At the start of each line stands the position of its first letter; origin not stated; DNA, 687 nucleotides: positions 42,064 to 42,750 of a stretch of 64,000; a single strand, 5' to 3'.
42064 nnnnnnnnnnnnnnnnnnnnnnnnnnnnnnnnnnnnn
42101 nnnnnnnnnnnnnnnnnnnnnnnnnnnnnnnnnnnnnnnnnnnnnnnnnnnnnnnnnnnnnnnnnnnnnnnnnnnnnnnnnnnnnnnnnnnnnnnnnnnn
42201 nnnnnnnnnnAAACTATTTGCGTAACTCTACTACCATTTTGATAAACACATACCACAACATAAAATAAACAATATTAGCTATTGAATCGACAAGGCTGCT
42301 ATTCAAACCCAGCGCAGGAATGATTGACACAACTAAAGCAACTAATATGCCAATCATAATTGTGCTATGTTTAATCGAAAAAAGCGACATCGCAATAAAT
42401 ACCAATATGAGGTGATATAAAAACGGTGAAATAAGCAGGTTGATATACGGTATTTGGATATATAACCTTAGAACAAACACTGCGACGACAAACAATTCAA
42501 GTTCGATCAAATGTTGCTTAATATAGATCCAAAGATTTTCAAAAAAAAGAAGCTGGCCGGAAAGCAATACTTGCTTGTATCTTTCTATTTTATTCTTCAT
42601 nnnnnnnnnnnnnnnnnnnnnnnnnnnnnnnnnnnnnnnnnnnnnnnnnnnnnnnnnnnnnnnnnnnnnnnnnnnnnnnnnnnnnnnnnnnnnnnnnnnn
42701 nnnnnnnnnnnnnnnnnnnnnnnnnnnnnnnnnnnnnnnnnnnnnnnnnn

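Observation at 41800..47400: AT-rich compositional island carrying a 1171-aa AftD/YfhO-like membrane glycosyltransferase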

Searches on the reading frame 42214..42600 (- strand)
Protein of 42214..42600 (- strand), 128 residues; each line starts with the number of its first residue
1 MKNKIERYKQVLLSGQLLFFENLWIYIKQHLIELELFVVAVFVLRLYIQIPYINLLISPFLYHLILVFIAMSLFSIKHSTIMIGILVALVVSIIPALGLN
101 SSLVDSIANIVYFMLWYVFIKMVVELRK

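Call 5: search_protein_families(library=pfam, proteins=[window:42214-42600:-], max_evalue=0.01)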
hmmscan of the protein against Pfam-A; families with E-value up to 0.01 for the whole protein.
window:42214-42600:- (128 aa): 0 families

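Call 6: search_protein_families(library=ncbifam, proteins=[window:42214-42600:-], max_evalue=0.01)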
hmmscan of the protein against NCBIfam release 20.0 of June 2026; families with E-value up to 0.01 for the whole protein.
window:42214-42600:- (128 aa): 0 families

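Call 7: search_protein_families(library=pfam, proteins=[window:42214-42600:-], max_evalue=10)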
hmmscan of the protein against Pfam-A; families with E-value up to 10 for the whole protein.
window:42214-42600:- (128 aa): 0 families

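Call 45: find_homologous_proteins(query=window:42214-42600:-, max_evalue=0.001)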
Query window:42214-42600:- (128 aa): 1 proteins with E <= 0.001 among 46 candidates.
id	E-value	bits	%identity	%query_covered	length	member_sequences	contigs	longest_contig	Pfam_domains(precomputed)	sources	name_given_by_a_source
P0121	6.9e-66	238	95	100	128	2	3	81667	-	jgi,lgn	-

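Call 54: search_protein_families(library=pfam, alignment_id=A3, max_evalue=10)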
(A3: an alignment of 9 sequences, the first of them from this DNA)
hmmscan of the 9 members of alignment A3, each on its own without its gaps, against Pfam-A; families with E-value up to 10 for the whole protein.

A. member 1, seq(128 aa): 0 families

B. families by the number of members that match (of 9 scanned): 7 families
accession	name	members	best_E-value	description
PF10710.14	DUF2512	1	0.06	Protein of unknown function (DUF2512)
PF13567.11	DUF4131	1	0.13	Domain of unknown function (DUF4131)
PF01041.23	DegT_DnrJ_EryC1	1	0.22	DegT/DnrJ/EryC1/StrS aminotransferase family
PF11028.14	TMEM260-like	1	0.51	Protein O-mannosyl-transferase TMEM260-like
PF11022.13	ATP19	1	1.1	ATP synthase subunit K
PF05101.18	VirB3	1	5.7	Type IV secretory pathway, VirB3-like protein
PF14110.11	DUF4282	1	6.6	Domain of unknown function (DUF4282)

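Call 55: search_solved_structures(query=A3, max_evalue=10)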
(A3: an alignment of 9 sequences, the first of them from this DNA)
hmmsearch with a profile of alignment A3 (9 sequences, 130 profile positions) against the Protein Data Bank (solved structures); distinct sequences matched with E-value up to 10: 0.

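Call 61: search_protein_representatives(protein=window:42214-42600:-)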
Query: 128 residues. Proteins with E-value up to 0.001 (for the whole library): 30; up to 1e-10: 10; up to 1e-30: 1. The best 30 are listed.
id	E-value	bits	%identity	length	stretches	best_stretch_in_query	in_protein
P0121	2.2e-66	237.9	95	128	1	1-128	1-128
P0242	2.9e-23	98.8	46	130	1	1-127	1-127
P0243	4.8e-19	85.2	38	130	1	14-128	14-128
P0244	6.3e-16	75.1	44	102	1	31-128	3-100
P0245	7.7e-16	74.9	34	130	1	10-123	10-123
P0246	3.8e-15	72.6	40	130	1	7-127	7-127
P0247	1.1e-14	71.1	29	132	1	4-127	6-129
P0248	7.8e-12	61.9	33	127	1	16-128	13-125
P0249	1.5e-11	61.1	34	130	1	3-127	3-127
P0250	2.6e-11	60.3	33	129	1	5-126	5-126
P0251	1.4e-10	57.9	33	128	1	13-118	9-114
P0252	2.3e-10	57.2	29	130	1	8-127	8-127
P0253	5.5e-10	56.0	32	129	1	10-128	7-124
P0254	3.0e-09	53.6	31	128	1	19-126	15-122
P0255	7.3e-09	52.4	31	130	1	1-118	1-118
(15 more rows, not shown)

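Call 71: predict_structure(alignment_id=A4)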
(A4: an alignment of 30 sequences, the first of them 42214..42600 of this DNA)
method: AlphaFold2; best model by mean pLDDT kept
length: 128 residues; sequences in the alignment: 30
mean_pLDDT: 91.1   pTM: 0.66
mean pLDDT of the five models: 91.1, 89.7, 89.3, 85.3, 85.2
residues with pLDDT >= 90: 88; 70-90: 39; 50-70: 1; < 50: 0
segments of 3 or more residues with pLDDT < 50: none
pLDDT, mean of each block of 10 residues (from residue 1): 85 94 94 96 91 84 89 89 94 94 91 91 89
secondary structure, 60 per line:
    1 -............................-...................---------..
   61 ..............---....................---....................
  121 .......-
elements in order: H2-29 H31-49 H59-74 H78-97 H101-127

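Call 77: fold_search(model_id=the predicted structure, library=pdb)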
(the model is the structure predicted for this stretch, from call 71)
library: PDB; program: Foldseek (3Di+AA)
matches with E <= 10: 2; with E <= 0.001: 0
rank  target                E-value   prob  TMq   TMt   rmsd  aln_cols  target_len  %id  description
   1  4qnc_A                5.6e+00  0.23  0.37  0.54   5.3        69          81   13  Crystal structure of a SemiSWEET in an occluded state (released 2014-09-10)
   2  4qnc_B                9.7e+00  0.14  0.36  0.53   5.3        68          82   13  Crystal structure of a SemiSWEET in an occluded state (released 2014-09-10)
